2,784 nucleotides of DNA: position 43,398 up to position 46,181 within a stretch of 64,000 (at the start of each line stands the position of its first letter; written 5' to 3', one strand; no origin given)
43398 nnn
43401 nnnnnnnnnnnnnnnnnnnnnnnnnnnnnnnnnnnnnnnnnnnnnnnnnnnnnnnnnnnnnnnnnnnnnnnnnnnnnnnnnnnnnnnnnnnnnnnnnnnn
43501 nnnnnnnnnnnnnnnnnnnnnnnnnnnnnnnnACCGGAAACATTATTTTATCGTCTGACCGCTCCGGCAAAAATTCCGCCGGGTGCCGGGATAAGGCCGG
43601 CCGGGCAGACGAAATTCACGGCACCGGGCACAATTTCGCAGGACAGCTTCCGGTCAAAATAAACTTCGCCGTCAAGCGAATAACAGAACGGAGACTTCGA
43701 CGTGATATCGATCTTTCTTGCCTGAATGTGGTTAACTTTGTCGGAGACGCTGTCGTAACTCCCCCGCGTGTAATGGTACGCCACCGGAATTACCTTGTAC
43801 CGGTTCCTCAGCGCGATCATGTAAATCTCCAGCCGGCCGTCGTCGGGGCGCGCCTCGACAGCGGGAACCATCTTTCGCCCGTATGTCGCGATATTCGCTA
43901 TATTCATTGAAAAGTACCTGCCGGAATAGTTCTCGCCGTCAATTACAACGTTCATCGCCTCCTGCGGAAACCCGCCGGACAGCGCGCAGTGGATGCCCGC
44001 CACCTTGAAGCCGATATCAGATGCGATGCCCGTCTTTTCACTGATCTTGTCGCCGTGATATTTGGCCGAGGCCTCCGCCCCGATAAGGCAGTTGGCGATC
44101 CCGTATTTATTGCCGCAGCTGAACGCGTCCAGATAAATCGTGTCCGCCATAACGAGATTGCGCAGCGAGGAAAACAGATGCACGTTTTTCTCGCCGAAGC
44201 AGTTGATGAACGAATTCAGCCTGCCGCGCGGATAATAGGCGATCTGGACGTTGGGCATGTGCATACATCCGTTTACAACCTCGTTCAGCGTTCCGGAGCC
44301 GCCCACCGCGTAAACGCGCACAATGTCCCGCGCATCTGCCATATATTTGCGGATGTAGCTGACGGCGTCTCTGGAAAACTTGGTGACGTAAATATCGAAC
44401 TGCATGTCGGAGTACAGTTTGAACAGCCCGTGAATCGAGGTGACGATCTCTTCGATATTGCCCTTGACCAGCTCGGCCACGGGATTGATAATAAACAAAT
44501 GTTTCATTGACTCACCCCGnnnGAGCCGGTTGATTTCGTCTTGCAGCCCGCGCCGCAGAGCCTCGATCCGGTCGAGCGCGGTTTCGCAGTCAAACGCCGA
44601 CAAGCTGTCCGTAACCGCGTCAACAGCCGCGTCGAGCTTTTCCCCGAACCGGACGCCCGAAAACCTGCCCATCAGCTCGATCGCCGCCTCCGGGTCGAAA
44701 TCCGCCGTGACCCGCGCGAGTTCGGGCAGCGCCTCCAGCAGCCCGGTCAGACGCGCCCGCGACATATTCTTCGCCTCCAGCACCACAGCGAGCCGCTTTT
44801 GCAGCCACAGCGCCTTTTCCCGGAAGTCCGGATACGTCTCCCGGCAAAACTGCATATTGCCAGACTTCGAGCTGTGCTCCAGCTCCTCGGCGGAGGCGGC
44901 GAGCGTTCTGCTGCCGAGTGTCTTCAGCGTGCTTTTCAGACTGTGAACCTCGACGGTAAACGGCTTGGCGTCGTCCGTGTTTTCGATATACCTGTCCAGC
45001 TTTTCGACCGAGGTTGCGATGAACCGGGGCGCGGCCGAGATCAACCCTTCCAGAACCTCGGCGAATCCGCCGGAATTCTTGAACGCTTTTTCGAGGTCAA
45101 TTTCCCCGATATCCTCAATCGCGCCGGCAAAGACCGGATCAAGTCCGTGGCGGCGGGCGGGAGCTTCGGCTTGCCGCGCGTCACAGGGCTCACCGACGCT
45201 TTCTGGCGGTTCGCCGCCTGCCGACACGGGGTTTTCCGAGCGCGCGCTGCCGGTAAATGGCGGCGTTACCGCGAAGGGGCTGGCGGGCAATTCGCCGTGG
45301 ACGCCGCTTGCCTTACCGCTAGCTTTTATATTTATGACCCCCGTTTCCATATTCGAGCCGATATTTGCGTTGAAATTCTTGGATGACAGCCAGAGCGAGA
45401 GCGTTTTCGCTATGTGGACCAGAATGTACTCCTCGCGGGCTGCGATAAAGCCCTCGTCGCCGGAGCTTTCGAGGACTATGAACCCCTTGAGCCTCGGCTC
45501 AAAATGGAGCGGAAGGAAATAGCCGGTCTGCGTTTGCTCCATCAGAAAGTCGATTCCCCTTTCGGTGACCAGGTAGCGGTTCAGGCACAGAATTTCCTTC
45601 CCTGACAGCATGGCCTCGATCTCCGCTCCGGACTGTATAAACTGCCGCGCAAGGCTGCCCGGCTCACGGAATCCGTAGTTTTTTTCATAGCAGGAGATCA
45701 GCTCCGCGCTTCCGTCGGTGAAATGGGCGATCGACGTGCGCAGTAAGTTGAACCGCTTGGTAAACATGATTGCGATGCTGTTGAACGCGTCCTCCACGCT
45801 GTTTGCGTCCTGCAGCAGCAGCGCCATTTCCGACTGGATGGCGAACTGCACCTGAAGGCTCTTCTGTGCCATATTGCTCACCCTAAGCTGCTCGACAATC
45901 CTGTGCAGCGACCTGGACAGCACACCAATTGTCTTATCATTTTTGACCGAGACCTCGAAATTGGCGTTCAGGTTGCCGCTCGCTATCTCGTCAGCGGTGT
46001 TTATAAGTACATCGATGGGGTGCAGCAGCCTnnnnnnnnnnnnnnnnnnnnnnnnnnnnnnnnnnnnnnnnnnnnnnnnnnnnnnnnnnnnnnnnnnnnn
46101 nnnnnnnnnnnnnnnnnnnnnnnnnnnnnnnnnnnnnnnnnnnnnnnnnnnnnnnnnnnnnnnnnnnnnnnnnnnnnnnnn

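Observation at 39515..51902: Six-gene, 12.4-kb signalling operon joining a branched His-Asp-His-Asp phosphorelay to c-di-GMP modules and a lipid-kinase-like gene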

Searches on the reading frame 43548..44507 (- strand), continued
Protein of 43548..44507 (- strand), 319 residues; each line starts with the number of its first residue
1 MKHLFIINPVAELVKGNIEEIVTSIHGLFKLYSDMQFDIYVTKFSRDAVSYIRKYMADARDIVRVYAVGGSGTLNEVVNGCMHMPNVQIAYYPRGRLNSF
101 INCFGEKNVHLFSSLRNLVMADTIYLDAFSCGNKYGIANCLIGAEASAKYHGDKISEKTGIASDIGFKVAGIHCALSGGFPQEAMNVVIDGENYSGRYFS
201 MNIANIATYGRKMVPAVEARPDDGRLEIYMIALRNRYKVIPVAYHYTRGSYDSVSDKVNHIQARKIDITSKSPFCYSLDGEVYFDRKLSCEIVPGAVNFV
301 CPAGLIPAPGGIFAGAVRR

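Call 77: fold_search(model_id=the predicted structure, library=pdb)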
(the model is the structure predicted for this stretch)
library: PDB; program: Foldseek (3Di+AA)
matches with E <= 10: 1421; with E <= 0.001: 46
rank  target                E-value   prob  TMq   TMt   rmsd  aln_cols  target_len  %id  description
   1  2qv7                  7.0e-24  1.00  0.74  0.77   3.9       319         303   18  Crystal Structure of Diacylglycerol Kinase DgkB in complex with ADP and Mg (released 2008-06-17)
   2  2qvl                  1.5e-23  1.00  0.74  0.83   3.3       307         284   19  Crystal Structure of Diacylglycerol Kinase (released 2008-06-17)
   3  4v24_A                7.8e-23  1.00  0.71  0.66   4.7       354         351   14  Sphingosine kinase 1 in complex with PF-543 (released 2014-10-15)
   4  3vzb_C                8.3e-23  1.00  0.70  0.65   4.7       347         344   14  Crystal structure of Sphingosine Kinase 1 (released 2013-05-08)
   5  4l02_C                9.5e-23  1.00  0.73  0.68   4.5       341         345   14  Crystal Structure of SphK1 with inhibitor (released 2013-07-24)
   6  3vzd_B                9.5e-23  1.00  0.72  0.68   4.5       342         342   14  Crystal structure of Sphingosine Kinase 1 with inhibitor and ADP (released 2013-05-01)
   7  3vzd_E                1.3e-22  1.00  0.73  0.68   4.4       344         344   13  Crystal structure of Sphingosine Kinase 1 with inhibitor and ADP (released 2013-05-01)
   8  3vzd_C                2.3e-22  1.00  0.72  0.67   4.5       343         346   13  Crystal structure of Sphingosine Kinase 1 with inhibitor and ADP (released 2013-05-01)
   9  4v24_B                2.3e-22  1.00  0.71  0.66   4.7       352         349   14  Sphingosine kinase 1 in complex with PF-543 (released 2014-10-15)
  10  4wer                  3.4e-22  1.00  0.74  0.82   4.2       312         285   17  Crystal structure of diacylglycerol kinase catalytic domain protein from Enterococcus faecalis V583 (released 2014-09-24)
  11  2bon_A                4.1e-22  1.00  0.69  0.76   4.4       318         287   18  Structure of an Escherichia coli lipid kinase (YegS) (released 2006-10-18)
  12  3vzc_C                4.6e-22  1.00  0.70  0.66   4.5       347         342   13  Crystal structure of Sphingosine Kinase 1 with inhibitor (released 2013-05-08)
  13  3vzc_A                6.4e-22  1.00  0.72  0.67   4.2       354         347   13  Crystal structure of Sphingosine Kinase 1 with inhibitor (released 2013-05-08)
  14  3vzc_B                7.7e-22  1.00  0.71  0.67   4.5       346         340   14  Crystal structure of Sphingosine Kinase 1 with inhibitor (released 2013-05-08)
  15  3vzb_A                8.7e-22  1.00  0.71  0.64   5.8       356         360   13  Crystal structure of Sphingosine Kinase 1 (released 2013-05-08)
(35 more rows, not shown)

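Call 87: search_protein_families(library=ncbifam, proteins=[window:43548-44507:-], max_evalue=0.001)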
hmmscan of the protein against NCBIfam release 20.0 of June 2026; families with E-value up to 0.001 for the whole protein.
window:43548-44507:- (319 aa): 11 families
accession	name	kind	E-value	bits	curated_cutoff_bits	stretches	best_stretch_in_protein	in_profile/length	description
TIGR00147.1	TIGR00147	subfamily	3.7e-20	72.1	118.65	1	3-302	4-295/296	YegS/Rv2252/BmrU family lipid kinase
NF002033.0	PRK00861.1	subfamily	8.2e-18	64.1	293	1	4-302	15-305/328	putative lipid kinase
NF009025.0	PRK12361.1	equivalog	4e-14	51.7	505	1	4-302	245-540/546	hypothetical protein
NF009605.0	PRK13059.1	equivalog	1.3e-13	50.6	313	1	4-297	5-287/295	putative lipid kinase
NF009604.0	PRK13057.1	equivalog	1.3e-13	50.6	274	1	36-303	37-296/302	lipid kinase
NF009602.0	PRK13054.1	equivalog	1.4e-12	47.3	284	1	34-303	31-294/301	lipid kinase YegS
NF009874.0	PRK13337.1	equivalog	3.4e-10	39.3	385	1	38-282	37-274/305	diacylglycerol kinase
NF009603.0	PRK13055.1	subfamily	2e-09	36.8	342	1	48-300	48-298/335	diacylglycerol kinase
TIGR03702.1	lip_kinase_YegS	equivalog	9.2e-08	31.5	387.45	1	35-304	28-291/295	lipid kinase YegS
NF040993.1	MamU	equivalog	0.00031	20.2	400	1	29-302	27-295/296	lipid kinase MamU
NF008882.0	PRK11914.1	equivalog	0.00031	20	302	1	188-301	190-302/306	diacylglycerol kinase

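Call 90: search_protein_representatives(alignment_id=A5)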
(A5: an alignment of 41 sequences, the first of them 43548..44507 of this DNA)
Query: 41 sequences, 319 profile positions. Proteins with E-value up to 0.001 (for the whole library): 20687; up to 1e-10: 8559; up to 1e-30: 756. The best 150 are listed.
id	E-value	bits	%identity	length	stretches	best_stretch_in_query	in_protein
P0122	3.2e-127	440.3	-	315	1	1-306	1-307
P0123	2.7e-122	424.1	-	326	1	1-309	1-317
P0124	3.4e-120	417.2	-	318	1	1-311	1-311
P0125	6.9e-120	416.2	-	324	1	1-314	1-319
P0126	1.6e-117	408.4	-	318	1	1-314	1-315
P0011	4.7e-117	406.9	-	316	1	4-305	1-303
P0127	1.2e-116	405.5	-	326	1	1-314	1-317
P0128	1.4e-116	405.3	-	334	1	1-315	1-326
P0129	3.1e-113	394.3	-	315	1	1-313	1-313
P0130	1.9e-112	391.7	-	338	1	1-309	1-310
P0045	6.4e-112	390.0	-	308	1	1-304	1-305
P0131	2.3e-109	381.6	-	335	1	1-309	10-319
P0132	1.2e-106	372.7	-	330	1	1-311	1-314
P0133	1.5e-106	372.4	-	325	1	1-312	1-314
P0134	2.0e-104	365.4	-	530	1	2-315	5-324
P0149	5.0e-85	301.6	-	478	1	3-304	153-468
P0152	2.6e-82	292.7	-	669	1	2-308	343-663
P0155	1.9e-81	289.9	-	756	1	2-310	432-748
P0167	1.6e-77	277.0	-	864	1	2-307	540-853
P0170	8.5e-76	271.3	-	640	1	2-306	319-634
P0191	8.5e-68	245.0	-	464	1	2-309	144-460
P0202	1.3e-66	241.1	-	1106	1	2-302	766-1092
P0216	4.1e-64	232.9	-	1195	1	1-307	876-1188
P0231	2.3e-61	223.9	-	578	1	2-308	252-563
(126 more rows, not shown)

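Call 91: search_protein_families(library=pfam, proteins=[P0134, P0149, P0152, P0155, P0167, P0170, P0191, P0202, P0216, P0231], max_evalue=0.001)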
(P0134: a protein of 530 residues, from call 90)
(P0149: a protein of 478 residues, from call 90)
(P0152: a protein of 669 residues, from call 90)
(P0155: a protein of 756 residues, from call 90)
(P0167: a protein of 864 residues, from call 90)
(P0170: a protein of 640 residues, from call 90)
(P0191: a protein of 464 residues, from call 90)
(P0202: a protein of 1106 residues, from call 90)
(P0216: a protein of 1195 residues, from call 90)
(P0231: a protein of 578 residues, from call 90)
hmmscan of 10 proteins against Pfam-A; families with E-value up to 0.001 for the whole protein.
P0134 (530 aa): 2 families
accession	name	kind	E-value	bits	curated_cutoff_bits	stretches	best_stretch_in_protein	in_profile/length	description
PF19279.4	YegS_C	-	4.5e-17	62.7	27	1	191-307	42-156/158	YegS C-terminal NAD kinase beta sandwich-like domain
PF00781.29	DAGK_cat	-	6.2e-08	32.7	23.6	1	7-137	3-124/125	Diacylglycerol kinase catalytic domain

P0149 (478 aa): 3 families
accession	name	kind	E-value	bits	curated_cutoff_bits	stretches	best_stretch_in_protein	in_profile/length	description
PF19279.4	YegS_C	-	3.6e-17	63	27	1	344-463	39-157/158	YegS C-terminal NAD kinase beta sandwich-like domain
PF00781.29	DAGK_cat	-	9.7e-13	48.2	23.6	1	154-262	3-105/125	Diacylglycerol kinase catalytic domain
PF00512.31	HisKA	-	2.2e-06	28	26.9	1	38-94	1-57/66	His Kinase A (phospho-acceptor) domain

P0152 (669 aa): 2 families
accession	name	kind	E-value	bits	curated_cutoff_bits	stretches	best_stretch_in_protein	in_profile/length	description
PF19279.4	YegS_C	-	6.9e-16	58.8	27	1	518-654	24-157/158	YegS C-terminal NAD kinase beta sandwich-like domain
PF00781.29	DAGK_cat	-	2.4e-12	47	23.6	1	345-471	3-123/125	Diacylglycerol kinase catalytic domain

P0155 (756 aa): 3 families
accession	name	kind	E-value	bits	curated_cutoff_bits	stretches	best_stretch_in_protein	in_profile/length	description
PF19279.4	YegS_C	-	6.6e-17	62.1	27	1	591-737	15-157/158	YegS C-terminal NAD kinase beta sandwich-like domain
PF00781.29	DAGK_cat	-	1.3e-11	44.6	23.6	1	434-561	3-123/125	Diacylglycerol kinase catalytic domain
PF02743.24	dCache_1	-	3.8e-06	27.1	45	1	39-218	3-183/240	Cache domain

P0167 (864 aa): 3 families
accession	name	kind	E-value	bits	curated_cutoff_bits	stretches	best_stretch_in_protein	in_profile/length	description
PF19279.4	YegS_C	-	5.4e-15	55.9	27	1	683-845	6-157/158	YegS C-terminal NAD kinase beta sandwich-like domain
PF00781.29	DAGK_cat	-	6e-10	39.2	23.6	1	542-658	3-112/125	Diacylglycerol kinase catalytic domain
PF00512.31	HisKA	-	0.00049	20.5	26.9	0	453-505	7-58/66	His Kinase A (phospho-acceptor) domain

P0170 (640 aa): 4 families
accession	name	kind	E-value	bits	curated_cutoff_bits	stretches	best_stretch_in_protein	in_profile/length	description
PF00990.26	GGDEF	-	1.4e-36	126.1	23.8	1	137-295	3-161/161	Diguanylate cyclase, GGDEF domain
PF00072.30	Response_reg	-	6.2e-25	88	30.2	1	8-118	1-110/111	Response regulator receiver domain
PF00781.29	DAGK_cat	-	7.1e-13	48.7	23.6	1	321-429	3-104/125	Diacylglycerol kinase catalytic domain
PF19279.4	YegS_C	-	2.6e-09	37.5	27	1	510-627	41-157/158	YegS C-terminal NAD kinase beta sandwich-like domain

P0191 (464 aa): 3 families
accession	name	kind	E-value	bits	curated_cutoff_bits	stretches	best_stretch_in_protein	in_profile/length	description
PF04463.17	2-thiour_desulf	-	5.5e-27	95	34.7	1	4-106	1-106/141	2-thiouracil desulfurase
PF00781.29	DAGK_cat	-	5.8e-15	55.4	23.6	1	146-257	3-108/125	Diacylglycerol kinase catalytic domain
PF19279.4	YegS_C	-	1.6e-14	54.4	27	1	330-448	38-155/158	YegS C-terminal NAD kinase beta sandwich-like domain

P0202 (1106 aa): 5 families
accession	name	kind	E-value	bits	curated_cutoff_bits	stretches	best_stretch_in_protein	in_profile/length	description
PF02518.31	HATPase_c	-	9.2e-25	87.7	26.4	1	466-579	1-109/111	Histidine kinase-, DNA gyrase B-, and HSP90-like ATPase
PF00072.30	Response_reg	-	1.1e-20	74.3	30.2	1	603-727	1-108/111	Response regulator receiver domain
PF00512.31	HisKA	-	2.4e-18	66.4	26.9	1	354-419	1-66/66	His Kinase A (phospho-acceptor) domain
PF19279.4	YegS_C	-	6.2e-15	55.7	27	1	968-1089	40-157/158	YegS C-terminal NAD kinase beta sandwich-like domain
PF00781.29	DAGK_cat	-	9.4e-06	25.7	23.6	1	768-909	3-124/125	Diacylglycerol kinase catalytic domain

P0216 (1195 aa): 6 families
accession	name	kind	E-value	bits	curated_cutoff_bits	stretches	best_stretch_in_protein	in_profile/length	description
PF02518.31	HATPase_c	-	4.6e-25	88.7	26.4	1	551-665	1-110/111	Histidine kinase-, DNA gyrase B-, and HSP90-like ATPase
PF00072.30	Response_reg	-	4.6e-20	72.3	30.2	1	708-816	1-108/111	Response regulator receiver domain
PF00512.31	HisKA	-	5.8e-20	71.5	26.9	1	439-504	2-66/66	His Kinase A (phospho-acceptor) domain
PF07695.17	7TMR-DISM_7TM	-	3.8e-14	53.5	29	1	184-326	3-148/205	7TM diverse intracellular signalling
PF19279.4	YegS_C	-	1.3e-09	38.5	27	1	1045-1180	25-157/158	YegS C-terminal NAD kinase beta sandwich-like domain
PF00781.29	DAGK_cat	-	7e-09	35.8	23.6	1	879-1002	3-122/125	Diacylglycerol kinase catalytic domain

P0231 (578 aa): 2 families
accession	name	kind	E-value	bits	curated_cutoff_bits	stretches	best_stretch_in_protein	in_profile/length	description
PF00781.29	DAGK_cat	-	1.3e-12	47.9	23.6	1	254-379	3-123/125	Diacylglycerol kinase catalytic domain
PF19279.4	YegS_C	-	6.2e-09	36.2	27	1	416-536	21-139/158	YegS C-terminal NAD kinase beta sandwich-like domain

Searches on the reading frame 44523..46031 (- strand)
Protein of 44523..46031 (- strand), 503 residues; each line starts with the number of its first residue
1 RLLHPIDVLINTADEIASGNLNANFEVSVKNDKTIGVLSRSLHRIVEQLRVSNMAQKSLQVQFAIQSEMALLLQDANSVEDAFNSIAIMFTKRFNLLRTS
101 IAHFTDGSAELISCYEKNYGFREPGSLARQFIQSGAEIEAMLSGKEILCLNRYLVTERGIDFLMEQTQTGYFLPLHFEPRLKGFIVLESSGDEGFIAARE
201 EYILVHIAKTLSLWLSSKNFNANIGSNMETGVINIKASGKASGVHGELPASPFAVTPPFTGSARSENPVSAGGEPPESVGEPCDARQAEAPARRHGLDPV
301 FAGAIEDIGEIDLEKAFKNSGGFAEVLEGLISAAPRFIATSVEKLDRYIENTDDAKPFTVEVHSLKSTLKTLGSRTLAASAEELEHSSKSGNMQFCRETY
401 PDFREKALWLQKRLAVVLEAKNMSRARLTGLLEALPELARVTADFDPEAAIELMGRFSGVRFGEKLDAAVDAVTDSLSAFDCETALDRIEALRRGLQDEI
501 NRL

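Call 78: predict_structure(alignment_id=A3)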
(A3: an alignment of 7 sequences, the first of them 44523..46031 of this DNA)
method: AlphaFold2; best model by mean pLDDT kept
length: 503 residues; sequences in the alignment: 7
mean_pLDDT: 72.8   pTM: 0.39
mean pLDDT of the five models: 72.8, 70.5, 69.6, 69.0, 69.0
residues with pLDDT >= 90: 81; 70-90: 274; 50-70: 72; < 50: 76
segments of 3 or more residues with pLDDT < 50: 220-274, 276-293
pLDDT, mean of each block of 10 residues (from residue 1): 64 74 60 66 73 73 79 81 88 88 79 88 68 77 83 81 85 80 87 57 79 70 30 26 30 30 27 30 34 57 81 84 75 87 91 82 92 91 94 92 95 84 68 88 82 77 80 87 90 83 62
secondary structure, 60 per line:
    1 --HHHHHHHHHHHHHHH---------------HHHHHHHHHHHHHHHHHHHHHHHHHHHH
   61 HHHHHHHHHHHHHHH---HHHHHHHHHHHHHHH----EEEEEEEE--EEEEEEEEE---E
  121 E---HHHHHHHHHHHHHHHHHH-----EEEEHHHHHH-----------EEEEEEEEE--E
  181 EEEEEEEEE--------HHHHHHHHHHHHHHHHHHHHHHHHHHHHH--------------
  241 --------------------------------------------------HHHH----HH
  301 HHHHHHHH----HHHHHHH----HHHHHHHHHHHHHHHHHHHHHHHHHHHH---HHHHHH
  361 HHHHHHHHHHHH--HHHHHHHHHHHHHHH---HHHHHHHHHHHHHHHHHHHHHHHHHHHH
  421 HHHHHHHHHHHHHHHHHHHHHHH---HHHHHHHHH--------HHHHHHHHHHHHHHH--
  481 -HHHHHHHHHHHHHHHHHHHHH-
elements in order: H3-17 H33-75 H79-93 E98-105 E108-116 H125-142 E148-151 H152-157 E169-177 E180-189 H198-226 H291-294 H299-308 H313-319 H324-351 H355-372 H375-389 H393-443 H447-455 H464-478 H482-502

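Call 80: fold_search(model_id=the predicted structure, library=pdb)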
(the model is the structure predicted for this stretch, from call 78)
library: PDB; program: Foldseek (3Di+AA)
matches with E <= 10: 887; with E <= 0.001: 18
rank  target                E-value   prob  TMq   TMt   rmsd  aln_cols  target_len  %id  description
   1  3p01_B                9.8e-05  1.00  0.28  0.73   3.6       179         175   13  Crystal structure of two-component response regulator from Nostoc sp. PCC 7120 (released 2010-10-06)
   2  6oei                  1.1e-04  1.00  0.30  0.58  18.7       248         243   14  Yeast Spc42 N-terminal coiled-coil fused to PDB: 3K2N (released 2019-04-24)
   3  3p01_A                2.9e-04  1.00  0.29  0.74   3.8       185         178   12  Crystal structure of two-component response regulator from Nostoc sp. PCC 7120 (released 2010-10-06)
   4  3ci6_B                4.2e-04  1.00  0.25  0.66   5.3       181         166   16  Crystal structure of the GAF domain from Acinetobacter phosphoenolpyruvate-protein phosphotransferase (released 2008-05-13)
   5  6ob8_A                4.2e-04  1.00  0.28  0.42   6.2       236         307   11  Crystal structure of a dual sensor histidine kinase in green light illuminated state (released 2019-09-18)
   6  3p01_C                4.4e-04  1.00  0.26  0.69   4.6       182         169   14  Crystal structure of two-component response regulator from Nostoc sp. PCC 7120 (released 2010-10-06)
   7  6oaq_B                5.5e-04  1.00  0.29  0.45   6.0       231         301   12  Crystal structure of a dual sensor histidine kinase in BeF3- bound state (released 2019-09-18)
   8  6oap_A                6.0e-04  1.00  0.27  0.42   5.5       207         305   12  Crystal structure of a dual sensor histidine kinase in the green-light absorbing Pg state (released 2019-09-18)
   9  6ozb_B                6.6e-04  1.00  0.25  0.61   6.5       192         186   13  Crystal structure of the phycoerythrobilin-bound GAF domain from a cyanobacterial phytochrome (released 2020-05-20)
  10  8upm_A                6.9e-04  1.00  0.25  0.25   6.4       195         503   12  Pfr state of Stigmatella aurantiaca bacteriophytochrome 2 (released 2024-09-25)
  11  4mmn_B                7.2e-04  1.00  0.20  0.65   5.3       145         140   13  Structural and biochemical analysis of type II free methionine-R-sulfoxide reductase from Thermoplasma acidophilum (released 2014-08-06)
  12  6ob8_B                7.9e-04  1.00  0.29  0.44   6.3       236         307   11  Crystal structure of a dual sensor histidine kinase in green light illuminated state (released 2019-09-18)
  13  6ozb_A                9.1e-04  1.00  0.25  0.62   5.5       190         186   14  Crystal structure of the phycoerythrobilin-bound GAF domain from a cyanobacterial phytochrome (released 2020-05-20)
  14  4r70_A                9.1e-04  1.00  0.24  0.24   6.9       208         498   13  Crystal structure of bacteriophytochrome RpBphP3 from photosynthetic bacterium R. palustris (released 2015-07-15)
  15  3hcy_B                9.1e-04  1.00  0.20  0.63   6.7       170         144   16  The crystal structure of the domain of putative two-component sensor histidine kinase protein from Sinorhizobium melil (released 2009-05-26)
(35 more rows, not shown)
